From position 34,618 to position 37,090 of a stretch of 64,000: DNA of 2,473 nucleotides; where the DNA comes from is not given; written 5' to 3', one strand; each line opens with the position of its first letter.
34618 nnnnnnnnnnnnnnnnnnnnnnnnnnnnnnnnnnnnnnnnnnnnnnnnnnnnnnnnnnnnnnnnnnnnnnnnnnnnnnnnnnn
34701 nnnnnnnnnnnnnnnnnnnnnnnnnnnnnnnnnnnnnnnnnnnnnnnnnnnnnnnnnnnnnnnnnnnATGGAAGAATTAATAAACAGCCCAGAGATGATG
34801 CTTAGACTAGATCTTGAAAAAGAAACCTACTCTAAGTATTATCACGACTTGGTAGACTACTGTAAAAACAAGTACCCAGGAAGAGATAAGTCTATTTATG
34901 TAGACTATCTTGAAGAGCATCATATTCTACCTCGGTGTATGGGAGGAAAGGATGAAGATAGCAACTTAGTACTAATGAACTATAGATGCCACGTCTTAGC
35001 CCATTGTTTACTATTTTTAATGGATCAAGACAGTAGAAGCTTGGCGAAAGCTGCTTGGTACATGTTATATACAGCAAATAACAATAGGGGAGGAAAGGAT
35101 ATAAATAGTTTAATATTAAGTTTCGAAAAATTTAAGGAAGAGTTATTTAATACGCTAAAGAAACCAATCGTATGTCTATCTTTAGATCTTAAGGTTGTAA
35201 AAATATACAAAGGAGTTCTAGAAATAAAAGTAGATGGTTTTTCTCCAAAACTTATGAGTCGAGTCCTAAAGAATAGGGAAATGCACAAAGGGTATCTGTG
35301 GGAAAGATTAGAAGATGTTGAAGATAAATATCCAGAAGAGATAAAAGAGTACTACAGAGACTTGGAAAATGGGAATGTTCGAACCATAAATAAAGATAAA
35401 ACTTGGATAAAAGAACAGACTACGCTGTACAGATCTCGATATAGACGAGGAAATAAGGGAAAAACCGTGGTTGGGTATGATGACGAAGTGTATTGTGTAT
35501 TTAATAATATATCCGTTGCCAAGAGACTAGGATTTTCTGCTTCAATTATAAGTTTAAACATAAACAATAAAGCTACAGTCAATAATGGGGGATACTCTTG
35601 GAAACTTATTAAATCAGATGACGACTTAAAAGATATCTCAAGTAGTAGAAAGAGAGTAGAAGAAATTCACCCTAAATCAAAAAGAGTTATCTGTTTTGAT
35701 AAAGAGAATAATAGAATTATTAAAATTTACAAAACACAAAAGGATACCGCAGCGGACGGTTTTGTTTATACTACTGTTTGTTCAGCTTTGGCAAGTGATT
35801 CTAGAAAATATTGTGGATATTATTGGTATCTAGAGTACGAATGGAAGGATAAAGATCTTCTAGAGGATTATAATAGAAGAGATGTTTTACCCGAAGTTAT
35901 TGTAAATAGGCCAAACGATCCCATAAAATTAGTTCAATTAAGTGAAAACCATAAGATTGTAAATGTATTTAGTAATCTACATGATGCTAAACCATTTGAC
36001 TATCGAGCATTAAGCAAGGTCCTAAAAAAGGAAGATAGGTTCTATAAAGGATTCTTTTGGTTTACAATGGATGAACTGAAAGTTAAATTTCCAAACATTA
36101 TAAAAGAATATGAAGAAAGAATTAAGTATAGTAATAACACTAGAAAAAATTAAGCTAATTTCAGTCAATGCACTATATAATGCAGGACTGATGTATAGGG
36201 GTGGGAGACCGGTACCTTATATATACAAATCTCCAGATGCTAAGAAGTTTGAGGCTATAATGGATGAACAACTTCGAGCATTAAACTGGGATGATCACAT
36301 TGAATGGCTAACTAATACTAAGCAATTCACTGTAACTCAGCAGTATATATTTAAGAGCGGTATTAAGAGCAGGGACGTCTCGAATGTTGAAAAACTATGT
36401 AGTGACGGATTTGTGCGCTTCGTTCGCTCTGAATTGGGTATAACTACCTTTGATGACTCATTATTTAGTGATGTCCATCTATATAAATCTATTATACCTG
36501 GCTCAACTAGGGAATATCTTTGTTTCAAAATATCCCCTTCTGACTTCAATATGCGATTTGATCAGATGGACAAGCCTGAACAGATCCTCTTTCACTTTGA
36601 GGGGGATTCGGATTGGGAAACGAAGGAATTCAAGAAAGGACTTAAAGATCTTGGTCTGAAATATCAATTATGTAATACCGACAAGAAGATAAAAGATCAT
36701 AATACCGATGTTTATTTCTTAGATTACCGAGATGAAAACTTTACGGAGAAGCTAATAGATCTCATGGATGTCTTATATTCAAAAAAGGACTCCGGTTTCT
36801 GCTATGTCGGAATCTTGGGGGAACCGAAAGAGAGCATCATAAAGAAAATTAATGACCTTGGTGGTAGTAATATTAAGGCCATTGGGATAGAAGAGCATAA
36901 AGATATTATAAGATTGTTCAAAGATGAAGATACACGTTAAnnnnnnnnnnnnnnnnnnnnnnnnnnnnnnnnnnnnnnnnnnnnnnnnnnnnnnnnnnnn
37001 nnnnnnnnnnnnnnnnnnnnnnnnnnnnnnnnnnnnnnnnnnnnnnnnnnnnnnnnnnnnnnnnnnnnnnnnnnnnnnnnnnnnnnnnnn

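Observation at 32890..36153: Mini-intein in the P-loop of the replicative helicase with a free-standing HNH endonuclease immediately downstream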

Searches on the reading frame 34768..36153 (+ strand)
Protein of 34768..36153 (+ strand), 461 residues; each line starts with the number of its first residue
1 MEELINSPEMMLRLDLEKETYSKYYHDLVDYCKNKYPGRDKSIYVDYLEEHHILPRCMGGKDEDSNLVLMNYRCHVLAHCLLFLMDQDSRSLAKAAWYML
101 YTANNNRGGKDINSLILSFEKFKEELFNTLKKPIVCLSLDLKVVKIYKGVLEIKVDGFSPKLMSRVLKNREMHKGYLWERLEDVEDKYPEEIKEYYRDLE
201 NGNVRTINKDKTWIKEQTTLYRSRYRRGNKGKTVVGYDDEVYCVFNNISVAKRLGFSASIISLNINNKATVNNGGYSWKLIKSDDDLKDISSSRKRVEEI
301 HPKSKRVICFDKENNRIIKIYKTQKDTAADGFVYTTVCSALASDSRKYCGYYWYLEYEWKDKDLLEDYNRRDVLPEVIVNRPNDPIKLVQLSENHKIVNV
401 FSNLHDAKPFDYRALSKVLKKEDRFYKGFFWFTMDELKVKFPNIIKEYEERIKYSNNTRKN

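Call 3: search_protein_families(library=pfam, proteins=[window:34768-36153:+], max_evalue=1)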
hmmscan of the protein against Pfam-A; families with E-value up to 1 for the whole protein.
window:34768-36153:+ (461 aa): 2 families
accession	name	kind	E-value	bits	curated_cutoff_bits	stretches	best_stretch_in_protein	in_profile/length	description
PF01844.29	HNH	-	1.6e-05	25.4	21.4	1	31-79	3-45/47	HNH endonuclease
PF14279.12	HNH_5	-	0.063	13.7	27.5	1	42-75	7-40/56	HNH endonuclease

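Call 4: search_protein_families(library=phrogs, proteins=[window:34768-36153:+], max_evalue=0.01)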
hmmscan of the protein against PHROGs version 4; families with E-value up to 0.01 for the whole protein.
window:34768-36153:+ (461 aa): 7 families
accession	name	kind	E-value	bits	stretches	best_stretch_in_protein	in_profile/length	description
phrog_655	-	DNA, RNA and nucleotide metabolism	7.1e-23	83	1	10-308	18-291/343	homing endonuclease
phrog_20162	-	DNA, RNA and nucleotide metabolism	1.3e-16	61.7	2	215-285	13-86/88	HNH endonuclease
phrog_10088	-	DNA, RNA and nucleotide metabolism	1.1e-06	29.2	1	21-84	3-61/331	homing endonuclease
phrog_12434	-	DNA, RNA and nucleotide metabolism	8e-06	26.5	1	45-106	35-97/292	HNH endonuclease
phrog_3855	-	DNA, RNA and nucleotide metabolism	9.6e-06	27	0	407-443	30-66/115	HTH DNA binding protein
phrog_6050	-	DNA, RNA and nucleotide metabolism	0.00048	20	1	44-75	323-354/402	HNH endonuclease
phrog_2214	-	DNA, RNA and nucleotide metabolism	0.0043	17.2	1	26-75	193-233/429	HNH endonuclease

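Call 45: find_homologous_proteins(query=window:34768-36150:+)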
Query window:34768-36150:+ (461 aa): 12 proteins with E <= 0.001 among 5902 candidates.
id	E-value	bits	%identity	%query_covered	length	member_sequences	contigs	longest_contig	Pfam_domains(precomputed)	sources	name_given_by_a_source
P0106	0.0e+0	1033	100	98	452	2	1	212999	PF01844.30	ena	-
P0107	4.7e-284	960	90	100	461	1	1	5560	-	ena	-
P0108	1.0e-263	893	81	100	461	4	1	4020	-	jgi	jgi:hypothetical protein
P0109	1.5e-240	817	76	98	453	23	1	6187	PF01844.30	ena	-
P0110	1.1e-148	514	53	98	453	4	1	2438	-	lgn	-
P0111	1.0e-141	491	50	96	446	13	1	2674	-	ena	-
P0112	6.7e-134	465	71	61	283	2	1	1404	-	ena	-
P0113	1.6e-127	444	46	99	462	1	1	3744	-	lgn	-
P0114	1.8e-53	200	32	98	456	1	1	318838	-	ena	-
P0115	1.9e-30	124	28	87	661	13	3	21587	-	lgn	-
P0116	1.5e-9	55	47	16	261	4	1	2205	PF07460.17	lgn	-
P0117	8.3e-4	36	42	13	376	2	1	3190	-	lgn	-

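Call 46: find_encoding_contigs(protein=P0107, flank=6000, max_places=4)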
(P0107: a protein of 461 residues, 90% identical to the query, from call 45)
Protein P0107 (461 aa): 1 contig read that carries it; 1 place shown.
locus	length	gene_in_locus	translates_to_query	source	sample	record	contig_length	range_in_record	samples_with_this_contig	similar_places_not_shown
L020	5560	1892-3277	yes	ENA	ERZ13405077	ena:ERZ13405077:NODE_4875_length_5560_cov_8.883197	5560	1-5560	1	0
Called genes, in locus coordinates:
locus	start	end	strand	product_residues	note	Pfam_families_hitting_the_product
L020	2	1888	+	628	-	?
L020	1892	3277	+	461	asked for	-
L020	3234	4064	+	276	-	-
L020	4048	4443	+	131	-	PF10686:YAcAr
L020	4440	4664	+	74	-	-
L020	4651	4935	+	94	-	-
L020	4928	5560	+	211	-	?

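Call 78: predict_structure(alignment_id=A4)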
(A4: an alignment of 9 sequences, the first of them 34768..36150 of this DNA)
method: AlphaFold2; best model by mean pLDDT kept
length: 461 residues; sequences in the alignment: 9
mean_pLDDT: 76.6   pTM: 0.36
mean pLDDT of the five models: 76.6, 72.8, 71.9, 71.7, 69.1
residues with pLDDT >= 90: 43; 70-90: 315; 50-70: 69; < 50: 34
segments of 3 or more residues with pLDDT < 50: 103-114, 221-230, 268-271, 455-461
pLDDT, mean of each block of 10 residues (from residue 1): 80 83 91 84 78 64 67 87 84 77 46 53 68 79 82 79 73 82 77 85 79 67 38 80 82 71 60 73 78 88 81 89 86 80 76 86 89 80 70 88 81 80 85 85 84 49 30
secondary structure, 60 per line:
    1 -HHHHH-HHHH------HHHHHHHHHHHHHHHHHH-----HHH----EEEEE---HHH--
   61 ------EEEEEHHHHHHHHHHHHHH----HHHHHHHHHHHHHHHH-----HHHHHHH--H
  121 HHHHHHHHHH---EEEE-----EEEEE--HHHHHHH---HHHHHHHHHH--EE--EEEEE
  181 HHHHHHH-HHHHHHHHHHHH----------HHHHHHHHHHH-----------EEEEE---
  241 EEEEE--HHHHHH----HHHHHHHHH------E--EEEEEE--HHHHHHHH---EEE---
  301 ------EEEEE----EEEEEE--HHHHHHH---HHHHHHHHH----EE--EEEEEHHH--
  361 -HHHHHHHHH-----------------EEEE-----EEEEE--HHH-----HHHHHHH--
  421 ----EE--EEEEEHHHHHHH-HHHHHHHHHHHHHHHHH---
elements in order: H2-6 H8-11 H18-35 E48-52 E67-71 H72-85 H90-105 H111-117 H120-130 E134-137 E143-147 H150-156 H160-169 E176-180 H181-187 H189-200 H211-221 E233-237 E241-245 H248-253 H258-266 E276-281 H284-291 E295-297 E307-311 E316-321 H324-330 H334-342 E351-355 H362-370 E388-391 E397-401 H412-418 E429-433 H434-440 H442-458

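Call 80: fold_search(model_id=the predicted structure, library=pdb)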
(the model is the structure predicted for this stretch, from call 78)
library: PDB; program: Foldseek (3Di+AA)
matches with E <= 10: 83; with E <= 0.001: 0
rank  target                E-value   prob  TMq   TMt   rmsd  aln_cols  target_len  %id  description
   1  1u3e_M                1.5e-01  0.66  0.12  0.28  11.1       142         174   18  DNA binding and cleavage by the HNH homing endonuclease I-HmuI (released 2004-08-31)
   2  8osl_N                1.3e+00  0.04  0.06  0.09  18.9       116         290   16  Cryo-EM structure of CLOCK-BMAL1 bound to the native Por enhancer nucleosome (map 2, additional 3D classification and  (released 2023-05-24)
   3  8oip_Ae               1.6e+00  0.16  0.13  0.11   7.7       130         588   13  28S mammalian mitochondrial small ribosomal subunit with mtRF1 and P-site tRNA (released 2023-05-24)
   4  9sjn_A                2.3e+00  0.25  0.09  0.12   7.5        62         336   21  Type I-F_HNH variant Cascade target-free RNP, HNH domain in outwards position (released 2026-02-18)
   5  5yvq_B                3.1e+00  0.11  0.07  0.28  12.3        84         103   15  Complex of Mu phage tail fiber and its chaperone (released 2019-05-22)
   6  4zqd_B                3.2e+00  0.03  0.06  0.08  14.4        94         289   10  Crystal Structure of the Heterodimeric HIF-2a:ARNT Complex with the Benzoxadiazole Antagonist 0X3 (released 2015-08-12)
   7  9ijj_A1               3.8e+00  0.06  0.13  0.12  11.6       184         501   10  In situ structure of the central apparatus in mouse sperm axoneme. (released 2025-06-04)
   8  4hh3_B                3.8e+00  0.02  0.07  0.11  25.6       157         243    8  Structure of the AppA-PpsR2 core complex from Rb. sphaeroides (released 2013-06-05)
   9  9uwh_A4               4.0e+00  0.11  0.13  0.12   8.2       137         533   13  human mitoribosome trapped by retapamulin (released 2025-10-29)
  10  8e09                  4.0e+00  0.03  0.06  0.15  14.7       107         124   16  Crystal structure of photoactive yellow protein (PYP); F96oCNF M100E construct (released 2022-08-24)
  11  8e03                  4.3e+00  0.02  0.06  0.14  12.6        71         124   17  Crystal structure of photoactive yellow protein (PYP); F96oCNF M100D construct (released 2022-08-24)
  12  8osl_M                4.5e+00  0.03  0.05  0.08  16.3        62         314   13  Cryo-EM structure of CLOCK-BMAL1 bound to the native Por enhancer nucleosome (map 2, additional 3D classification and  (released 2023-05-24)
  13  3jw0_D                4.5e+00  0.01  0.07  0.09  13.6       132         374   11  E2~Ubiquitin-HECT (released 2010-01-12)
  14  2c2l_A                4.7e+00  0.02  0.09  0.13  16.2       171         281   11  Crystal structure of the CHIP U-box E3 ubiquitin ligase (released 2005-11-23)
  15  8e0m_L                5.0e+00  0.05  0.09  0.20   9.8       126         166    9  Homotrimeric variant of tcTRP9, BGL15 (released 2023-04-12)
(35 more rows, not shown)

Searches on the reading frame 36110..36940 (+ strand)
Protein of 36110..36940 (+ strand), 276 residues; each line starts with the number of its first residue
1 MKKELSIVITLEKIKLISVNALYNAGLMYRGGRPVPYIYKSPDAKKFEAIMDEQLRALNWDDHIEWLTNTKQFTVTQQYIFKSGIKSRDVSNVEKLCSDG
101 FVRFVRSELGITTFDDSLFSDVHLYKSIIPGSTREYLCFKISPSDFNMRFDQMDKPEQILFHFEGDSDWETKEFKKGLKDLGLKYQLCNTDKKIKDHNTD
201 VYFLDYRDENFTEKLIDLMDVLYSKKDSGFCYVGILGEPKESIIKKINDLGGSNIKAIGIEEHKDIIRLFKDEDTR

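Call 3: search_protein_families(library=pfam, proteins=[window:36110-36940:+], max_evalue=1)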
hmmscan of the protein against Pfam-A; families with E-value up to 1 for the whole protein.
window:36110-36940:+ (276 aa): 1 family
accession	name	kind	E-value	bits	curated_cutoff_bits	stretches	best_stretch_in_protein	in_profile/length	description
PF18873.5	Sgo0707_N1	-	0.0062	16.3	25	1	149-226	63-141/269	Sgo0707 N-terminal domain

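Call 4: search_protein_families(library=phrogs, proteins=[window:36110-36940:+], max_evalue=0.01)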
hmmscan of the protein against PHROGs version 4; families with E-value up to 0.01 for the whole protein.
window:36110-36940:+ (276 aa): 0 families

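Call 41: search_protein_families(library=phrogs, proteins=[window:36110-36940:+], max_evalue=1)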
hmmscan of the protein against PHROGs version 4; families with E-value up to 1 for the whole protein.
window:36110-36940:+ (276 aa): 1 family
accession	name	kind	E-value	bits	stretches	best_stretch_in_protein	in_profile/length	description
phrog_38701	-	unknown function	0.034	14.9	0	182-235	63-108/198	-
